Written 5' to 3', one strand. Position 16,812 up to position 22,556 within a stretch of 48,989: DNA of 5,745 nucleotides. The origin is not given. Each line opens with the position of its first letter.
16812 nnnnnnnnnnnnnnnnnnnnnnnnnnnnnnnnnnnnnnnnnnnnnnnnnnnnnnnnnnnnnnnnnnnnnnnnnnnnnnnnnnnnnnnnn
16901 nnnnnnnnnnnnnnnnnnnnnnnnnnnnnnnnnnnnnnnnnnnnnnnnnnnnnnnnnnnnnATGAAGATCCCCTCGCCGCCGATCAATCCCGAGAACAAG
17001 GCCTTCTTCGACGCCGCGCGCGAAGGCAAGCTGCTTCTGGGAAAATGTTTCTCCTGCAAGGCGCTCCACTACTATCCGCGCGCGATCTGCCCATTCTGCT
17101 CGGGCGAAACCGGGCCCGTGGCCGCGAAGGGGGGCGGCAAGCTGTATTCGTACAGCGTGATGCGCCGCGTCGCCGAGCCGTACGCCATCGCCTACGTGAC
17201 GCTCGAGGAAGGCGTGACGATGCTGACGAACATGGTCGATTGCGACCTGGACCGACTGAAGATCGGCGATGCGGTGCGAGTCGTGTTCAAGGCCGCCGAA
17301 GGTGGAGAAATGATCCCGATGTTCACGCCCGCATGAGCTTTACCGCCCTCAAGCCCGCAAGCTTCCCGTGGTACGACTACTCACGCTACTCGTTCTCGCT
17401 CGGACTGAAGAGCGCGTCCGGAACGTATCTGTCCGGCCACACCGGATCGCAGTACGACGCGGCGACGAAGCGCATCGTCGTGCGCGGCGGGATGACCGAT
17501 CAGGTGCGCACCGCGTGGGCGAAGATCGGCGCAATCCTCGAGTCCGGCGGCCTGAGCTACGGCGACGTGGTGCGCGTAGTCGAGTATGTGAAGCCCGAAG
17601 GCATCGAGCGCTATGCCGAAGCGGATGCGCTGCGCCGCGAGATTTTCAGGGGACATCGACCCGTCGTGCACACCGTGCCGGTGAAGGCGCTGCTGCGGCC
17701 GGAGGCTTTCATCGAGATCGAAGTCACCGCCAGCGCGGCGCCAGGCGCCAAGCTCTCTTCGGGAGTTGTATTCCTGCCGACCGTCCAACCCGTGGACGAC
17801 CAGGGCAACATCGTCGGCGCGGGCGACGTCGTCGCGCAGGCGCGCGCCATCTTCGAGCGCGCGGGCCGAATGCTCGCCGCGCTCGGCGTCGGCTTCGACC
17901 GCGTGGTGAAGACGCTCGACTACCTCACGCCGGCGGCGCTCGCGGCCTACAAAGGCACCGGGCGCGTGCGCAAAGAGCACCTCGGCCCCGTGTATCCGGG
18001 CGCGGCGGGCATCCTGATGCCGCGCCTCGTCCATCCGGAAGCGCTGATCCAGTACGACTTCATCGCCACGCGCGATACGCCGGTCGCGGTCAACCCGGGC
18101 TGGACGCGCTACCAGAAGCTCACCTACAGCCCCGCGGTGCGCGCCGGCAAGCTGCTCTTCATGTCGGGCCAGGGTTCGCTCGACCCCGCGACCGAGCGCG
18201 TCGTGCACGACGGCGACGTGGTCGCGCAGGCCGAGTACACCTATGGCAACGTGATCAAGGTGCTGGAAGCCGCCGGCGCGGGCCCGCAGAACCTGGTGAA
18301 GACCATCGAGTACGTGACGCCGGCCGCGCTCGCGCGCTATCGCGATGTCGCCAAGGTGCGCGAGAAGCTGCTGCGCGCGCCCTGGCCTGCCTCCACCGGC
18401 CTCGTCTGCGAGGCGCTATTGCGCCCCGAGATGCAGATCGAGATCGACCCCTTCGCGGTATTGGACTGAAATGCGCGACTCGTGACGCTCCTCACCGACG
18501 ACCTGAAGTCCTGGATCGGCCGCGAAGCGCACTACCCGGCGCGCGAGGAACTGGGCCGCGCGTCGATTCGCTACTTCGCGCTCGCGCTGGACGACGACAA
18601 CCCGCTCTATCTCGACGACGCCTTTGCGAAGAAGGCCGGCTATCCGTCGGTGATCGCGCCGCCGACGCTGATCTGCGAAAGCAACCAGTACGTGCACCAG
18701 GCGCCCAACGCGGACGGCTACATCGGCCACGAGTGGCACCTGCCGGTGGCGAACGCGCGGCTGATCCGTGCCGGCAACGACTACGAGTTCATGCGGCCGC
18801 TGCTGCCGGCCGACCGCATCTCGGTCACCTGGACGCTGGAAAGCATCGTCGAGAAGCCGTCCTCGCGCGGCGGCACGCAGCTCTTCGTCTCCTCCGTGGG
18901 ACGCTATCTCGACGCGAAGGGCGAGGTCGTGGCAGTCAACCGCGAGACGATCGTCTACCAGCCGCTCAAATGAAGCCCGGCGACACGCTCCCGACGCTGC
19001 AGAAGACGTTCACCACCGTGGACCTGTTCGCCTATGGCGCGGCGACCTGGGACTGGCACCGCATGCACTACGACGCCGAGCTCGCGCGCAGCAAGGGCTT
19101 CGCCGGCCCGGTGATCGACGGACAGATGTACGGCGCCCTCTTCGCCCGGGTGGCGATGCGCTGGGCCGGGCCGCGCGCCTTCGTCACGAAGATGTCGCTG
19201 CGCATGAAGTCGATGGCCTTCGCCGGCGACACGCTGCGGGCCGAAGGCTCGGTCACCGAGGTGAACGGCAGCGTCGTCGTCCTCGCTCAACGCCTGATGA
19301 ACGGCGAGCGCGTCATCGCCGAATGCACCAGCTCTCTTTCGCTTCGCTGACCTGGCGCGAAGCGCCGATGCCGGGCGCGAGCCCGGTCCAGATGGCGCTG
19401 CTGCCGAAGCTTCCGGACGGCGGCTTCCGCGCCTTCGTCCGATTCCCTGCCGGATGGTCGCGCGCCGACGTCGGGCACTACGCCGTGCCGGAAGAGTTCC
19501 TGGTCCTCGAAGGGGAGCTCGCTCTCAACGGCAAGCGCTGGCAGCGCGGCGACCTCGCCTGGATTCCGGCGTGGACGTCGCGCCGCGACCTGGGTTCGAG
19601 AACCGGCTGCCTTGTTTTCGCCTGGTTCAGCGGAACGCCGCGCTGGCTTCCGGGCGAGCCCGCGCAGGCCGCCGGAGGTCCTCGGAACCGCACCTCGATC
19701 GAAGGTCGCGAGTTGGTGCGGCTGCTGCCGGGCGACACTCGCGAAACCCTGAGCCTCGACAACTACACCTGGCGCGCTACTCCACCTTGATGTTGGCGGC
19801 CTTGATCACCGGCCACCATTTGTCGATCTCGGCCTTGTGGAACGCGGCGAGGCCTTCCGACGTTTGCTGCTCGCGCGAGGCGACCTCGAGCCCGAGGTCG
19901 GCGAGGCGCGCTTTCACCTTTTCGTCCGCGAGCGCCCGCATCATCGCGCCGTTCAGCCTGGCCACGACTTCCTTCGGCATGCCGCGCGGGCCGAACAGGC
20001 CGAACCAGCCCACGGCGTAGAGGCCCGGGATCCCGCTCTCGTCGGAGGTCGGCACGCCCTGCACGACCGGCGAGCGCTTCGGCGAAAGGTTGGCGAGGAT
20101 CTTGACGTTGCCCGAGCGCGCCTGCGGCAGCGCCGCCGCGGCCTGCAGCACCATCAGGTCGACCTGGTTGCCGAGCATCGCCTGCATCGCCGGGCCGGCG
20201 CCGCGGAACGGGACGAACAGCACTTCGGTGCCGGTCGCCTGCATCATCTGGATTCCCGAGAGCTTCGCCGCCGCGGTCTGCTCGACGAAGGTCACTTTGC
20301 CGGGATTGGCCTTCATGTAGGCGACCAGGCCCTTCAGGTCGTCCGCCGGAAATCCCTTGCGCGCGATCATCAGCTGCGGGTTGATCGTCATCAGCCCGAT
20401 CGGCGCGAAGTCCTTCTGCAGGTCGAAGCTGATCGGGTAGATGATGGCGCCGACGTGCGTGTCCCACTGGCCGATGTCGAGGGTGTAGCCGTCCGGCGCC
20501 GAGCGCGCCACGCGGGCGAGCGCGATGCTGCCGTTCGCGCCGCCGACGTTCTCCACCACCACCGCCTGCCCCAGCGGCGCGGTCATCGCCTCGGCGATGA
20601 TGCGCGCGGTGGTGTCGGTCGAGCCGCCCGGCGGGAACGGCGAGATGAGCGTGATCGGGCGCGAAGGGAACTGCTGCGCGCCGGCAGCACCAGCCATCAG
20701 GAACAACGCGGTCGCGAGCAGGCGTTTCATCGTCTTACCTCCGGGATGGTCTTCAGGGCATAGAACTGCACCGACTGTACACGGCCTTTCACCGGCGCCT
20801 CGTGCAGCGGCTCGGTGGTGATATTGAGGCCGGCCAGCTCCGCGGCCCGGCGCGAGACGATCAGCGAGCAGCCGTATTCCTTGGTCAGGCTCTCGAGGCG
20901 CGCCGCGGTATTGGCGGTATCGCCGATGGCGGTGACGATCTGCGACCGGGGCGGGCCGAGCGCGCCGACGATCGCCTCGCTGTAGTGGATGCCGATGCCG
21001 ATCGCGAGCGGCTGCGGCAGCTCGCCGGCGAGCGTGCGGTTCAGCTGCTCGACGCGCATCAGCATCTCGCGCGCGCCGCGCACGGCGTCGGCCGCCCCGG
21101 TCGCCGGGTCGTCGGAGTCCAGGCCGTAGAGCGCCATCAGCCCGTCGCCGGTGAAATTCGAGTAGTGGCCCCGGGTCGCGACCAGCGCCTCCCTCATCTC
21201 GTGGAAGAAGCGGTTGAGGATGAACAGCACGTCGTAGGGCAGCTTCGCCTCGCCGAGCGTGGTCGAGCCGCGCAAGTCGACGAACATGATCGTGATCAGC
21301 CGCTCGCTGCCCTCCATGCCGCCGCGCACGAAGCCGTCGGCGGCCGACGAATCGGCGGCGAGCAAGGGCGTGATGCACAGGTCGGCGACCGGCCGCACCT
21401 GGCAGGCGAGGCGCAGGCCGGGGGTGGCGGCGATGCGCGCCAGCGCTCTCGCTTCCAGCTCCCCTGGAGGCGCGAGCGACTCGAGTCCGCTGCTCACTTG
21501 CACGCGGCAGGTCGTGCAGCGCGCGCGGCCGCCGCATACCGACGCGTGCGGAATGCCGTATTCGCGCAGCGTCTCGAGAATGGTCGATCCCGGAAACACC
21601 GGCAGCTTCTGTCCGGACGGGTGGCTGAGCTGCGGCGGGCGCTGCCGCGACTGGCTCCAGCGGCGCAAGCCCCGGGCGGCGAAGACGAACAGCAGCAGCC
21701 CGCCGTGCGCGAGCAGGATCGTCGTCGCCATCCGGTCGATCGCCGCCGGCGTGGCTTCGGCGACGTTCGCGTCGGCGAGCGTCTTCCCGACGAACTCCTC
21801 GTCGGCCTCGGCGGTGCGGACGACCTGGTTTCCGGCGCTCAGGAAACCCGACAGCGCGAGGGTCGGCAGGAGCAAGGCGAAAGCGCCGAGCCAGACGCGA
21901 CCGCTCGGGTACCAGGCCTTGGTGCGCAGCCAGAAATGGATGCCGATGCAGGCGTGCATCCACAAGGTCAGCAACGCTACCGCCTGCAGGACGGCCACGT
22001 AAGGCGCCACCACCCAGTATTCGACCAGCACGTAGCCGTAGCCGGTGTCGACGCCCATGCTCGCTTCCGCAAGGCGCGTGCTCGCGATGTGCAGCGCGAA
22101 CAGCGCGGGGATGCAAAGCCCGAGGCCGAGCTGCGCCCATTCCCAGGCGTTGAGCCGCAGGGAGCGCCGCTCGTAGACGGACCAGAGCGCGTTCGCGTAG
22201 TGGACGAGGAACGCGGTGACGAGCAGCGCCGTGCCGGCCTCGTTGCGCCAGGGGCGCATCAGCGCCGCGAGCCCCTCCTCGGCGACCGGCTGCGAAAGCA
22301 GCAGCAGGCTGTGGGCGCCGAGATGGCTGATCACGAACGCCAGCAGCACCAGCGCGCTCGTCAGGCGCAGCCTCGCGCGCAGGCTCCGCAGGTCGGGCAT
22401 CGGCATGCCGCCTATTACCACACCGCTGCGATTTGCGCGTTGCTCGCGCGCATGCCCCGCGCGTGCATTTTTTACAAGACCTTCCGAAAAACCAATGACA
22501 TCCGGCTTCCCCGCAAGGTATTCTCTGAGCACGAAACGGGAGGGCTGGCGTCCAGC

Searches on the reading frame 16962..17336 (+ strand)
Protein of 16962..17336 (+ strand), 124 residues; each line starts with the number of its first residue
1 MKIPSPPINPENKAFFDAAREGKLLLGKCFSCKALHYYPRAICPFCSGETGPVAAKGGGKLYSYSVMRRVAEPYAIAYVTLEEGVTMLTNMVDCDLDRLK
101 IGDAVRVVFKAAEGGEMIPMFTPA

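Call 16: search_protein_families(library=pfam, proteins=[window:16962-17336:+], max_evalue=0.001)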
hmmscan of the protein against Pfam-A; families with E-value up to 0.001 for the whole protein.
window:16962-17336:+ (124 aa): 2 families
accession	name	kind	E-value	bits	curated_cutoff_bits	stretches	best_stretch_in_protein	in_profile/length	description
PF01796.24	OB_ChsH2_C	-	6.8e-18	64.8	27.1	1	53-110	2-65/65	ChsH2, C-terminal OB-fold domain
PF12172.15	zf-ChsH2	-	2.9e-10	40.2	23.2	1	16-48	1-33/37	ChsH2, rubredoxin-like zinc ribbon domain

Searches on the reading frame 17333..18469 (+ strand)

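Call 16: search_protein_families(library=pfam, proteins=[window:17333-18469:+], max_evalue=0.001)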
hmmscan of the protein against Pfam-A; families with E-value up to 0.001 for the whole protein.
window:17333-18469:+ (378 aa): 1 family
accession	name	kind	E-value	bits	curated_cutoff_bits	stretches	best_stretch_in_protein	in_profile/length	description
PF01042.26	Ribonuc_L-PSP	-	2.9e-41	140.7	27.3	3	264-376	10-120/121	Endoribonuclease L-PSP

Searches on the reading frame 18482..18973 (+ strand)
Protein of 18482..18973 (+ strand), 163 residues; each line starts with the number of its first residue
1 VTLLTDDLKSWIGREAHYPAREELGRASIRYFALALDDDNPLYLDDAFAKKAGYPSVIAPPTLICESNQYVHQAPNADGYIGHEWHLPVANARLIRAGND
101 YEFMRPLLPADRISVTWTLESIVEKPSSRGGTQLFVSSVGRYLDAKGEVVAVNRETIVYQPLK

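Call 16: search_protein_families(library=pfam, proteins=[window:18482-18973:+], max_evalue=0.001)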
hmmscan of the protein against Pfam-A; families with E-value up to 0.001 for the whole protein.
window:18482-18973:+ (163 aa): 2 families
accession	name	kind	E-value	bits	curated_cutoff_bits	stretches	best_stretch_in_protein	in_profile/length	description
PF13452.11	FAS1_DH_region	-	2.8e-20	73.2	22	1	10-151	1-130/132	FAS1-like, dehydratase domain region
PF01575.25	MaoC_dehydratas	-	0.00041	20.4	27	0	12-59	6-53/123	MaoC like domain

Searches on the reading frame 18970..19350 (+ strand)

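Call 16: search_protein_families(library=pfam, proteins=[window:18970-19350:+], max_evalue=0.001)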
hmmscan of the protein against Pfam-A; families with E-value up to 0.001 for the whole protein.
window:18970-19350:+ (126 aa): 2 families
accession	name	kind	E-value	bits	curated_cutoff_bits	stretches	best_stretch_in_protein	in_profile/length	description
PF01575.25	MaoC_dehydratas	-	7.6e-12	45.4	27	1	8-99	11-105/123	MaoC like domain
PF03061.28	4HBT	-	0.00078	20.2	20.6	0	59-115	18-76/79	Thioesterase superfamily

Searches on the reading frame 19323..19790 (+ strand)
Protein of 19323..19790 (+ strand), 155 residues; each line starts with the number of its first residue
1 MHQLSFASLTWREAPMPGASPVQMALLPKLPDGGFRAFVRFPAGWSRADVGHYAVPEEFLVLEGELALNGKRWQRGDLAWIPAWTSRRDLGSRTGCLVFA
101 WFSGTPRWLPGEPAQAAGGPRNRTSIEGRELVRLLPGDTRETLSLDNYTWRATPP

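Call 16: search_protein_families(library=pfam, proteins=[window:19323-19790:+], max_evalue=0.001)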
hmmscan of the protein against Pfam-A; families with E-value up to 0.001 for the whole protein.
window:19323-19790:+ (155 aa): 1 family
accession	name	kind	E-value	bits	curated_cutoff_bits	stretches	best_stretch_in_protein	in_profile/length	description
PF12973.13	Cupin_7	-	0.0002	21.5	27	1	6-99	8-98/105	ChrR Cupin-like domain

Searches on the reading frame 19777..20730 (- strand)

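Call 17: search_protein_families(library=pfam, proteins=[window:19777-20730:-], max_evalue=0.001)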
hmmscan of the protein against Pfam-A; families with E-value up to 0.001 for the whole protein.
window:19777-20730:- (317 aa): 1 family
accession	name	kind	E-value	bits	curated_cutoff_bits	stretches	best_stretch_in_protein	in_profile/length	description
PF03401.19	TctC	-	3e-54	184.8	27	1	42-313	2-273/274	Tripartite tricarboxylate transporter family receptor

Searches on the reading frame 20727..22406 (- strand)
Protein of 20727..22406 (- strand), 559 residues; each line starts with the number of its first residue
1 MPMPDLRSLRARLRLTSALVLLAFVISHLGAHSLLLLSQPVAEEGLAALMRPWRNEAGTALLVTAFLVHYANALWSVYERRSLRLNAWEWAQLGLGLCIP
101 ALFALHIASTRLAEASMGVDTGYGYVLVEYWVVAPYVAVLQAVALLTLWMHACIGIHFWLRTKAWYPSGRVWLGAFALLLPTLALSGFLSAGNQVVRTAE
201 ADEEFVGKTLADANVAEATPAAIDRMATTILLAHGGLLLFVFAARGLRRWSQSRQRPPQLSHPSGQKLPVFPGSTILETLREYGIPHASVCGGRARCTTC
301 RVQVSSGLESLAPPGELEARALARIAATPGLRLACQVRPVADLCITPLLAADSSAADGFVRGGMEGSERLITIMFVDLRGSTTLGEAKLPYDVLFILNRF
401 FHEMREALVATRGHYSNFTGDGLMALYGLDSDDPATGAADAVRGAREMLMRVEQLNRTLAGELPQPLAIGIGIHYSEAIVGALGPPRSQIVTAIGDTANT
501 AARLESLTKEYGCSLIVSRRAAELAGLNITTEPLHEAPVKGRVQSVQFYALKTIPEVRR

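Call 17: search_protein_families(library=pfam, proteins=[window:20727-22406:-], max_evalue=0.001)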
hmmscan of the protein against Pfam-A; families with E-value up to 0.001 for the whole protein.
window:20727-22406:- (559 aa): 2 families
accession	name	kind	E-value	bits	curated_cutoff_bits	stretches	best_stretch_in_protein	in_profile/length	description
PF00211.25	Guanylate_cyc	-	1e-13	51.7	21.9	1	371-551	9-181/183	Adenylate and Guanylate cyclase catalytic domain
PF00111.32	Fer2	-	4.3e-09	36.6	21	1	263-339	5-76/77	2Fe-2S iron-sulfur cluster binding domain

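Call 64: search_protein_families(library=ncbifam, proteins=[window:20727-22406:-], max_evalue=0.01)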
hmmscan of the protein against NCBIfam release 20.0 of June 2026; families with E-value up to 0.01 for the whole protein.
window:20727-22406:- (559 aa): 5 families
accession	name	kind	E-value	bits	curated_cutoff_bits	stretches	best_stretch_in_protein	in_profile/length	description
TIGR01941.1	nqrF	equivalog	3.1e-09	36.3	295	1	266-344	42-117/405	NADH:ubiquinone reductase (Na(+)-transporting) subunit F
TIGR02007.1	fdx_isc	equivalog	1.6e-07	31.4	132.1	1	260-338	10-89/110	ISC system 2Fe-2S type ferredoxin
NF040756.1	corr_regen_AcsV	exception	0.00021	19.8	800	1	264-348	7-86/632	corrinoid activation/regeneration protein AcsV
NF004317.0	PRK05713.1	equivalog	0.0011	18.3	338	1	265-347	8-84/312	iron-sulfur-binding ferredoxin reductase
TIGR03903.1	TOMM_kin_cyc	equivalog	0.0014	16.5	705.75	1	404-522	325-433/1267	TOMM system kinase/cyclase fusion protein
